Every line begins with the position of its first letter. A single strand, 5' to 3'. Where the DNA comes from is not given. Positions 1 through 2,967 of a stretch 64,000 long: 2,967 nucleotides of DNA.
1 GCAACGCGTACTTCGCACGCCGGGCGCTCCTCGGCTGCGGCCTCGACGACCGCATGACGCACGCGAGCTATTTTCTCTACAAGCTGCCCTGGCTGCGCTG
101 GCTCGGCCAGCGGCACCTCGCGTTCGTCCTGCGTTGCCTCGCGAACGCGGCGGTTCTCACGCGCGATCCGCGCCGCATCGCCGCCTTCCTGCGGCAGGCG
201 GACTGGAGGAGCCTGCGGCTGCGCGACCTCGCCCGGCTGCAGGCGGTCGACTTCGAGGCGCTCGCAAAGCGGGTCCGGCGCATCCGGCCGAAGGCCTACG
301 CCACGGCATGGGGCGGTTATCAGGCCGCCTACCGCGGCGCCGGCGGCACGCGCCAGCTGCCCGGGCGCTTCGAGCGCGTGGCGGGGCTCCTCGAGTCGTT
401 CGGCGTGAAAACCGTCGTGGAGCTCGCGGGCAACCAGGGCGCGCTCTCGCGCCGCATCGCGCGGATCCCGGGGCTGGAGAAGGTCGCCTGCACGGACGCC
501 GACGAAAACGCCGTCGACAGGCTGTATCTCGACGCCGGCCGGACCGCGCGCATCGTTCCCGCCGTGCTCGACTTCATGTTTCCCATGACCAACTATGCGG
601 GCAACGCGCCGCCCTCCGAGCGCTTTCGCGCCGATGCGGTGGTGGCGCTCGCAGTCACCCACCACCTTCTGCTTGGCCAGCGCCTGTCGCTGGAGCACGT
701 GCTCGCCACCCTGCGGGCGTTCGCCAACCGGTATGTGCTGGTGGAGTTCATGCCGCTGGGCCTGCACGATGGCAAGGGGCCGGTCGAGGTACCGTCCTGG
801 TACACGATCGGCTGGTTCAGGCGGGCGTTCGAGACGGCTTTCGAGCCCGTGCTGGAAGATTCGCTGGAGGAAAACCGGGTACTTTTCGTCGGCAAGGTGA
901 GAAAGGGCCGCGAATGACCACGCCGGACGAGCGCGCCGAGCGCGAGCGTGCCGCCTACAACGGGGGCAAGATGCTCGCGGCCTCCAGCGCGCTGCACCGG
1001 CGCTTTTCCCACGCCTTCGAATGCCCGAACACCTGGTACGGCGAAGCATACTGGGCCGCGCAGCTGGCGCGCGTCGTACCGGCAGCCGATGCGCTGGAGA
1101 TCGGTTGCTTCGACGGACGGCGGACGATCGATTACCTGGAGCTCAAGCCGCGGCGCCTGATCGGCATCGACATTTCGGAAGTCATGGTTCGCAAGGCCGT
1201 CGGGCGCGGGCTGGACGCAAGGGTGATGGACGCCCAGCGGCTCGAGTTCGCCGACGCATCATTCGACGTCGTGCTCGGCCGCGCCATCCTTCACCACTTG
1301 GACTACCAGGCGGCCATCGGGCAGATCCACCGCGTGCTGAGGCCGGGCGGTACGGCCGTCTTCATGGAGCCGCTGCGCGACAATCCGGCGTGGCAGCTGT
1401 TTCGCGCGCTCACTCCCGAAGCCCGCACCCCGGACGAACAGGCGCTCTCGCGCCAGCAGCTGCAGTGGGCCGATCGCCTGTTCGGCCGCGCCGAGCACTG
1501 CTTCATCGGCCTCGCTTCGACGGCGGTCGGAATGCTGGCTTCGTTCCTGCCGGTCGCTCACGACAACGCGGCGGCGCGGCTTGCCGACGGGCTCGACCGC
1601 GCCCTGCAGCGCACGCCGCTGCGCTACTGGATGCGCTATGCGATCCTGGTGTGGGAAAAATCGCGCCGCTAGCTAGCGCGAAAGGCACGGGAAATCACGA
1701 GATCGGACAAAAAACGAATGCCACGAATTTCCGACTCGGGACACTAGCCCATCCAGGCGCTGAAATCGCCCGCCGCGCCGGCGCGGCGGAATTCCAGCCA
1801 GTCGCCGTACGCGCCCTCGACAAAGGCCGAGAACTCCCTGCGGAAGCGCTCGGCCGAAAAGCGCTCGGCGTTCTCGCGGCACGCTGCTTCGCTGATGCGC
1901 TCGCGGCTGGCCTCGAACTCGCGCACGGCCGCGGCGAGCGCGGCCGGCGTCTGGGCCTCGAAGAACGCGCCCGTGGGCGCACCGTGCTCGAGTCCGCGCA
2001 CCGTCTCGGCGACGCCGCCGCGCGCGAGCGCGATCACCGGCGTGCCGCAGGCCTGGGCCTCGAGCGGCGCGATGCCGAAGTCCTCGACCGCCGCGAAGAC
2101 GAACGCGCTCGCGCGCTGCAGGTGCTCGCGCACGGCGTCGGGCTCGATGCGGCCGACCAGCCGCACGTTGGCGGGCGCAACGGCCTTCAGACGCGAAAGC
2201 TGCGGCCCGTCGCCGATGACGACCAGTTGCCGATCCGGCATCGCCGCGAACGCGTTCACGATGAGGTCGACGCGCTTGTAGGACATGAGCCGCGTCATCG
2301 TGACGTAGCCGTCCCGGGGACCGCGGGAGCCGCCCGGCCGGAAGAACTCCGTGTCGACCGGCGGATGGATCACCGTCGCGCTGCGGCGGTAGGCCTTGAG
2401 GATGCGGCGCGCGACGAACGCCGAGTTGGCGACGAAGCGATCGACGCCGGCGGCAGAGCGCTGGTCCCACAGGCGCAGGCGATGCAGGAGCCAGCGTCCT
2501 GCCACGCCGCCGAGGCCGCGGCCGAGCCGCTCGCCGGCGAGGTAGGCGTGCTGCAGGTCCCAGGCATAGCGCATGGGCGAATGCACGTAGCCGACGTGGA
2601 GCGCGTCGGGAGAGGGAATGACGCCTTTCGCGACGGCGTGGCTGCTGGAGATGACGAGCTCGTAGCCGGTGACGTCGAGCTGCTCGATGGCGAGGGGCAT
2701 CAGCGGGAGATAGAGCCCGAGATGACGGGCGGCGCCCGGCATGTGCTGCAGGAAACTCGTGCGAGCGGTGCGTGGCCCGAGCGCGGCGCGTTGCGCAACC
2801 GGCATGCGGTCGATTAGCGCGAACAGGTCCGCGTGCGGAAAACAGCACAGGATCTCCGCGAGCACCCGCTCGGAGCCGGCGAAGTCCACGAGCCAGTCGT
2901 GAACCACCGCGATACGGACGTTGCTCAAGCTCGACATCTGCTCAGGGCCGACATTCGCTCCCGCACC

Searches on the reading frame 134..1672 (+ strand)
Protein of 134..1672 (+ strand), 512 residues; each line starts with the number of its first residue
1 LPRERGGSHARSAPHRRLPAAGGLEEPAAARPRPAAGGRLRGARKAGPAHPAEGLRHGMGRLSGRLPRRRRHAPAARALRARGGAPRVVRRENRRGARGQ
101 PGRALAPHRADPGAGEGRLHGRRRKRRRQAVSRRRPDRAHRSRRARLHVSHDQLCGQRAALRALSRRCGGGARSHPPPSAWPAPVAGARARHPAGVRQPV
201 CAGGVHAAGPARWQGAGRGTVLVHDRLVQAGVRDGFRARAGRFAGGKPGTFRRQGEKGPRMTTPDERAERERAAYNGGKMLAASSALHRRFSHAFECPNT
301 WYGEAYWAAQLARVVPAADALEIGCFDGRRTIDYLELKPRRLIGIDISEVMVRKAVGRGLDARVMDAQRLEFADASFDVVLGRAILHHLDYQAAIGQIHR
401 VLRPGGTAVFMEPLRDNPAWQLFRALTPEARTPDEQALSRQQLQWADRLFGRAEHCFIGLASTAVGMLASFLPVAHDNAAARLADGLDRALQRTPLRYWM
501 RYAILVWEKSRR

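Call 28: search_protein_families(library=ncbifam, proteins=[window:134-1672:+], max_evalue=0.00001)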
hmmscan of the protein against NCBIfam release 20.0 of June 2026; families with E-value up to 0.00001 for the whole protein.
window:134-1672:+ (512 aa): 7 families
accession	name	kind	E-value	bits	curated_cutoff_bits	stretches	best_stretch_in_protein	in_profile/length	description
NF045667.1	MTase_DVU1556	equivalog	3.8e-12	46.1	155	1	308-410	14-119/213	DVU_1556 family methyltransferase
TIGR01934.1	MenG_MenH_UbiE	subfamily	2.9e-08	33.3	158.35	1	309-418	32-149/223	ubiquinone/menaquinone biosynthesis methyltransferase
NF045823.1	PthPhpthDimycoMt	equivalog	4.3e-07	29.4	300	1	337-421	88-176/256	phthiotriol/phenolphthiotriol dimycocerosates methyltransferase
NF047649.1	MTase_UXPK_star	exception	5.5e-07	28.9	460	1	311-408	72-179/283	methyltransferase/UXPK-star double selenoprotein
TIGR02072.1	BioC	equivalog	3.4e-06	27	184.95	1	318-412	36-134/244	malonyl-ACP O-methyltransferase BioC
NF001241.0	PRK00216.1-2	equivalog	5.3e-06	26.2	327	1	341-425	75-160/231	demethylmenaquinone methyltransferase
NF045882.1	PLipidMtase_Leg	equivalog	6e-06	26.2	390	1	340-412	64-145/207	phospholipid N-methyltransferase PmtA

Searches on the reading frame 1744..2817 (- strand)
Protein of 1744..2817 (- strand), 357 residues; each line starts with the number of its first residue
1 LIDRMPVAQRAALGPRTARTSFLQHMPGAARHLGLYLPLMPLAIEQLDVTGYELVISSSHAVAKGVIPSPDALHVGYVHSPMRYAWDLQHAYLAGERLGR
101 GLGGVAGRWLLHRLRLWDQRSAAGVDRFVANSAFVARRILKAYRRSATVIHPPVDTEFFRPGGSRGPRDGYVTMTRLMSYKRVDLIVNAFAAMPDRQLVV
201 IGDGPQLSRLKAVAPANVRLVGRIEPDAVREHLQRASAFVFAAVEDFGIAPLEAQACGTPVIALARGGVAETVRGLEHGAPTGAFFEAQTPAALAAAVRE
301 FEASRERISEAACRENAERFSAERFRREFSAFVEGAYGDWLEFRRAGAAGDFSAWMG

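Call 28: search_protein_families(library=ncbifam, proteins=[window:1744-2817:-], max_evalue=0.00001)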
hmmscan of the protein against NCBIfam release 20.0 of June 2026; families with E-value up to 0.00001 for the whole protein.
window:1744-2817:- (357 aa): 11 families
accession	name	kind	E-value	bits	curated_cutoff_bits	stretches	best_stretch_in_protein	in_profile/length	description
NF041876.1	EPS_EpsE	equivalog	1.8e-14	53.8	400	1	216-323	276-383/389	exopolysaccharide biosynthesis GT4 family glycosyltransferase EpsE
TIGR03999.1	thiol_BshA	equivalog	3.5e-12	45.9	273.7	1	179-331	210-368/375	N-acetyl-alpha-D-glucosaminyl L-malate synthase BshA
TIGR04047.1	MSMEG_0565_glyc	hypoth_equivalog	1.2e-11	44.3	259.85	1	212-322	253-360/373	MSMEG_0565 family glycosyltransferase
NF053787.1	GlcN_PG_synth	equivalog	1.2e-11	44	480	1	176-319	205-341/361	N-acetylglucosaminyl phosphatidylglycerol synthase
TIGR03449.1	mycothiol_MshA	equivalog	1.6e-11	43.7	462.5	1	120-323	160-390/406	D-inositol-3-phosphate glycosyltransferase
TIGR02095.1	glgA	subfamily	1.1e-09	37.5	328.45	1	173-305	299-443/477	glycogen/starch synthase, ADP-glucose type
TIGR03088.1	stp2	hypoth_equivalog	2e-09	37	409.05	1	182-329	208-366/374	TIGR03088 family PEP-CTERM/XrtA system glycosyltransferase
TIGR04063.1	stp3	hypoth_equivalog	3.5e-09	36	442.05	1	179-324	224-378/397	TIGR04063 family PEP-CTERM/XrtA system glycosyltransferase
NF047684.1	TeichurnBiosyTuaC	equivalog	2e-08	33.6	550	1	174-277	225-332/391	teichuronic acid biosynthesis protein TuaC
NF038255.1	exopoly_VpsD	equivalog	7.7e-08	31.6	300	1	124-314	156-360/381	VpsD family glycosyltransferase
TIGR02149.1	glgA_Coryne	subfamily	1.1e-07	31.4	302.4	1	223-301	271-352/391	glycogen synthase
